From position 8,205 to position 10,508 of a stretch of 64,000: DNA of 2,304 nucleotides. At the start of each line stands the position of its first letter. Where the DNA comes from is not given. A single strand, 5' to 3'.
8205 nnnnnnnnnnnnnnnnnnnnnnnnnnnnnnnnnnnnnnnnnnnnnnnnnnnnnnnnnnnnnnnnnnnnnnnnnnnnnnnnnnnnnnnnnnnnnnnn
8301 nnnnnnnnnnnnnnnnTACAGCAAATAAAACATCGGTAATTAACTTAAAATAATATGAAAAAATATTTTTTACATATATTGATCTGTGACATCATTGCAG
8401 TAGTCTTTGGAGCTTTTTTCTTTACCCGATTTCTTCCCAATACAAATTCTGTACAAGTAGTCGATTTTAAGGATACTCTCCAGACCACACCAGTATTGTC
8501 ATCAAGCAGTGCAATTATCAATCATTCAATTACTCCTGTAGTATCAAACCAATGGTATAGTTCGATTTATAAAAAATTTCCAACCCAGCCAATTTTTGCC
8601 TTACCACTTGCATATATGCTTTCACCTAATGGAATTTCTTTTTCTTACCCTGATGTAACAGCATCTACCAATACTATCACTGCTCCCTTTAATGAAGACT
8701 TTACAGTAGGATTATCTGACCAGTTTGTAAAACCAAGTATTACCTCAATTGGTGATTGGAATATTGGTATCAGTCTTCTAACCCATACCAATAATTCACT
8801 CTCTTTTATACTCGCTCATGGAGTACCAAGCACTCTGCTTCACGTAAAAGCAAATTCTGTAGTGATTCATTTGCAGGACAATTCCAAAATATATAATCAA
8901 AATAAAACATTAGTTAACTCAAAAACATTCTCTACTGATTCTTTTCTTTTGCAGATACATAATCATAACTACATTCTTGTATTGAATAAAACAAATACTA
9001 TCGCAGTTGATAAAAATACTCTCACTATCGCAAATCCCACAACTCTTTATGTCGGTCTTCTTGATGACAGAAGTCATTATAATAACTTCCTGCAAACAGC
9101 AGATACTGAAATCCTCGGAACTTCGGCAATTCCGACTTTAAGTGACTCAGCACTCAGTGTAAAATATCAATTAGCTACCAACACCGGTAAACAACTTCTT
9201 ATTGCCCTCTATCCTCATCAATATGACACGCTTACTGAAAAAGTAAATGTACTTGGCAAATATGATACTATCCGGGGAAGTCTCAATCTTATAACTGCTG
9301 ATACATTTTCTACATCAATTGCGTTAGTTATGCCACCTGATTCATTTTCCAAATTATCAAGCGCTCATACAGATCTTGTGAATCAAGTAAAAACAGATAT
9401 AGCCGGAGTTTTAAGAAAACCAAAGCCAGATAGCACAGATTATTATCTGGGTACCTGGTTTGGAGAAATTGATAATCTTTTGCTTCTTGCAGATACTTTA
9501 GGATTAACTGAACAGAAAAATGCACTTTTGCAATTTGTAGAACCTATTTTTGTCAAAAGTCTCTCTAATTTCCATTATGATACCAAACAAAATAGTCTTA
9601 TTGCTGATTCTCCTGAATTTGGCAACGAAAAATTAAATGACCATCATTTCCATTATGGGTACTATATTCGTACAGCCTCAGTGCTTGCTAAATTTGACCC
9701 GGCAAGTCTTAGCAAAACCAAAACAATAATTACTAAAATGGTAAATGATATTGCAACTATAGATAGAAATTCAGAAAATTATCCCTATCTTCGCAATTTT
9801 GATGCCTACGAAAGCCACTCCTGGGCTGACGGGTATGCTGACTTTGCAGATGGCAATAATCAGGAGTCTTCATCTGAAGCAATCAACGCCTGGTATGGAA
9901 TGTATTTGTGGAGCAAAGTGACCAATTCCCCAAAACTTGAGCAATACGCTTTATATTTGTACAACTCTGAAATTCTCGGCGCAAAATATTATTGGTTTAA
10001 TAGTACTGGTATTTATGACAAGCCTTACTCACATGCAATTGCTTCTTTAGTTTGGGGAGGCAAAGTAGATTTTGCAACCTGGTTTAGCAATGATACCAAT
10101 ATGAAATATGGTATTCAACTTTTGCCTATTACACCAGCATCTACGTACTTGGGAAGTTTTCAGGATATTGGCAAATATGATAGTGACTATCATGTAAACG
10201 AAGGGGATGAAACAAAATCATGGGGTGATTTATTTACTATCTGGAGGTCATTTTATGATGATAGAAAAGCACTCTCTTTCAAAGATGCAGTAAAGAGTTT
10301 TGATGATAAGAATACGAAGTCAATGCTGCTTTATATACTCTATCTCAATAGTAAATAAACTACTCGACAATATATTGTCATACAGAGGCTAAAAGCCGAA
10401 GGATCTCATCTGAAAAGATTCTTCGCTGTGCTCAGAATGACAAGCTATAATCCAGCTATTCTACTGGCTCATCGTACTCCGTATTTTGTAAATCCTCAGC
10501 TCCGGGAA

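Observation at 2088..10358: Candidate beta-1,3-glucan (curdlan/callose-like) synthesis-and-trimming module: CesA/CrdS-like GT2 + HlyD-like adaptor + GH81 glucanase, flanked by two divergent GT-C membrane proteins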

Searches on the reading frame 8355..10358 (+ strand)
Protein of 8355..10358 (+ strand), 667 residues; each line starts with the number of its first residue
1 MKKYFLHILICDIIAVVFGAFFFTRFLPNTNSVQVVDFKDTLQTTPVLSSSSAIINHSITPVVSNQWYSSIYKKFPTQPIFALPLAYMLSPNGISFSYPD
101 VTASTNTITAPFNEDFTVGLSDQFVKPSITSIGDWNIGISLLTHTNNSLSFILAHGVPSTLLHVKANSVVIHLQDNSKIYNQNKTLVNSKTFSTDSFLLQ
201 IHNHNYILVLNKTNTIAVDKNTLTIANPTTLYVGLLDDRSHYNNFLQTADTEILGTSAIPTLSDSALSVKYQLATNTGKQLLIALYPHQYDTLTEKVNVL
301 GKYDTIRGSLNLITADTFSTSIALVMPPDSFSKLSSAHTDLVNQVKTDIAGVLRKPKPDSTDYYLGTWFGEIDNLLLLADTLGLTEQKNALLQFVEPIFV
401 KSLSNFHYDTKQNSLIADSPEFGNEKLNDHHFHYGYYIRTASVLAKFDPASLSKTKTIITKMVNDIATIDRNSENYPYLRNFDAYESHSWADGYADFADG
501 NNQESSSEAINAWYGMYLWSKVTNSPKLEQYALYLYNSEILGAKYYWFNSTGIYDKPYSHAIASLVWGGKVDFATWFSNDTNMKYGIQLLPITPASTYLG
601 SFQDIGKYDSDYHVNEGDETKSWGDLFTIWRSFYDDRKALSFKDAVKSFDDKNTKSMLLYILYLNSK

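Call 3: search_protein_families(library=pfam, proteins=[window:8355-10358:+], max_evalue=0.01)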
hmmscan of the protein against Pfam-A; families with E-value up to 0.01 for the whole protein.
window:8355-10358:+ (667 aa): 1 family
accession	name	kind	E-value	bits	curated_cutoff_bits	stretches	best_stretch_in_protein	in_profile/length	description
PF17652.7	Glyco_hydro81C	-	4.8e-51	174.5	25.6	1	338-644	7-330/349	Glycosyl hydrolase family 81 C-terminal domain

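Call 4: search_protein_families(library=ncbifam, proteins=[window:8355-10358:+], max_evalue=0.01)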
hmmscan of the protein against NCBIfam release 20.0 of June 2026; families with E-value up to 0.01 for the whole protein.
window:8355-10358:+ (667 aa): 0 families

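Call 52: search_solved_structures(query=window:8355-10358:+, max_evalue=0.001, show_alignments=2)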
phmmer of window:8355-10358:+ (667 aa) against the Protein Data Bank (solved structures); distinct sequences matched with E-value up to 0.001: 8.
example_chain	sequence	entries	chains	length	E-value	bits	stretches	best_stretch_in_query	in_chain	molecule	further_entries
6fop_A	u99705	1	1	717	4e-66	226.9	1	62-641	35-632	Glycoside hydrolase family 81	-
5v1w_A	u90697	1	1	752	3.4e-45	157.7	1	268-645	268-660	Glycoside Hydrolase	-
5t49_A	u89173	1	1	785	3.8e-45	157.6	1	268-645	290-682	BH0236 protein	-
5t4a_A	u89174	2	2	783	3.8e-45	157.6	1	268-645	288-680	Glycoside Hydrolase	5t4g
5upi_A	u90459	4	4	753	8.6e-45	156.4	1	268-645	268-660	BH0236 protein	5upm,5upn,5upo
5t4c_A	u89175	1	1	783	9.6e-45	156.2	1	268-645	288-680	Glycoside Hydrolase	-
5xbz_A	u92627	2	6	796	1.6e-21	79.5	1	419-601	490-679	Endo-beta-1,3-glucanase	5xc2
4k35_A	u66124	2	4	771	1.9e-21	79.3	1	419-601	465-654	glycoside hydrolase family 81 endo-beta-1,3-glucanase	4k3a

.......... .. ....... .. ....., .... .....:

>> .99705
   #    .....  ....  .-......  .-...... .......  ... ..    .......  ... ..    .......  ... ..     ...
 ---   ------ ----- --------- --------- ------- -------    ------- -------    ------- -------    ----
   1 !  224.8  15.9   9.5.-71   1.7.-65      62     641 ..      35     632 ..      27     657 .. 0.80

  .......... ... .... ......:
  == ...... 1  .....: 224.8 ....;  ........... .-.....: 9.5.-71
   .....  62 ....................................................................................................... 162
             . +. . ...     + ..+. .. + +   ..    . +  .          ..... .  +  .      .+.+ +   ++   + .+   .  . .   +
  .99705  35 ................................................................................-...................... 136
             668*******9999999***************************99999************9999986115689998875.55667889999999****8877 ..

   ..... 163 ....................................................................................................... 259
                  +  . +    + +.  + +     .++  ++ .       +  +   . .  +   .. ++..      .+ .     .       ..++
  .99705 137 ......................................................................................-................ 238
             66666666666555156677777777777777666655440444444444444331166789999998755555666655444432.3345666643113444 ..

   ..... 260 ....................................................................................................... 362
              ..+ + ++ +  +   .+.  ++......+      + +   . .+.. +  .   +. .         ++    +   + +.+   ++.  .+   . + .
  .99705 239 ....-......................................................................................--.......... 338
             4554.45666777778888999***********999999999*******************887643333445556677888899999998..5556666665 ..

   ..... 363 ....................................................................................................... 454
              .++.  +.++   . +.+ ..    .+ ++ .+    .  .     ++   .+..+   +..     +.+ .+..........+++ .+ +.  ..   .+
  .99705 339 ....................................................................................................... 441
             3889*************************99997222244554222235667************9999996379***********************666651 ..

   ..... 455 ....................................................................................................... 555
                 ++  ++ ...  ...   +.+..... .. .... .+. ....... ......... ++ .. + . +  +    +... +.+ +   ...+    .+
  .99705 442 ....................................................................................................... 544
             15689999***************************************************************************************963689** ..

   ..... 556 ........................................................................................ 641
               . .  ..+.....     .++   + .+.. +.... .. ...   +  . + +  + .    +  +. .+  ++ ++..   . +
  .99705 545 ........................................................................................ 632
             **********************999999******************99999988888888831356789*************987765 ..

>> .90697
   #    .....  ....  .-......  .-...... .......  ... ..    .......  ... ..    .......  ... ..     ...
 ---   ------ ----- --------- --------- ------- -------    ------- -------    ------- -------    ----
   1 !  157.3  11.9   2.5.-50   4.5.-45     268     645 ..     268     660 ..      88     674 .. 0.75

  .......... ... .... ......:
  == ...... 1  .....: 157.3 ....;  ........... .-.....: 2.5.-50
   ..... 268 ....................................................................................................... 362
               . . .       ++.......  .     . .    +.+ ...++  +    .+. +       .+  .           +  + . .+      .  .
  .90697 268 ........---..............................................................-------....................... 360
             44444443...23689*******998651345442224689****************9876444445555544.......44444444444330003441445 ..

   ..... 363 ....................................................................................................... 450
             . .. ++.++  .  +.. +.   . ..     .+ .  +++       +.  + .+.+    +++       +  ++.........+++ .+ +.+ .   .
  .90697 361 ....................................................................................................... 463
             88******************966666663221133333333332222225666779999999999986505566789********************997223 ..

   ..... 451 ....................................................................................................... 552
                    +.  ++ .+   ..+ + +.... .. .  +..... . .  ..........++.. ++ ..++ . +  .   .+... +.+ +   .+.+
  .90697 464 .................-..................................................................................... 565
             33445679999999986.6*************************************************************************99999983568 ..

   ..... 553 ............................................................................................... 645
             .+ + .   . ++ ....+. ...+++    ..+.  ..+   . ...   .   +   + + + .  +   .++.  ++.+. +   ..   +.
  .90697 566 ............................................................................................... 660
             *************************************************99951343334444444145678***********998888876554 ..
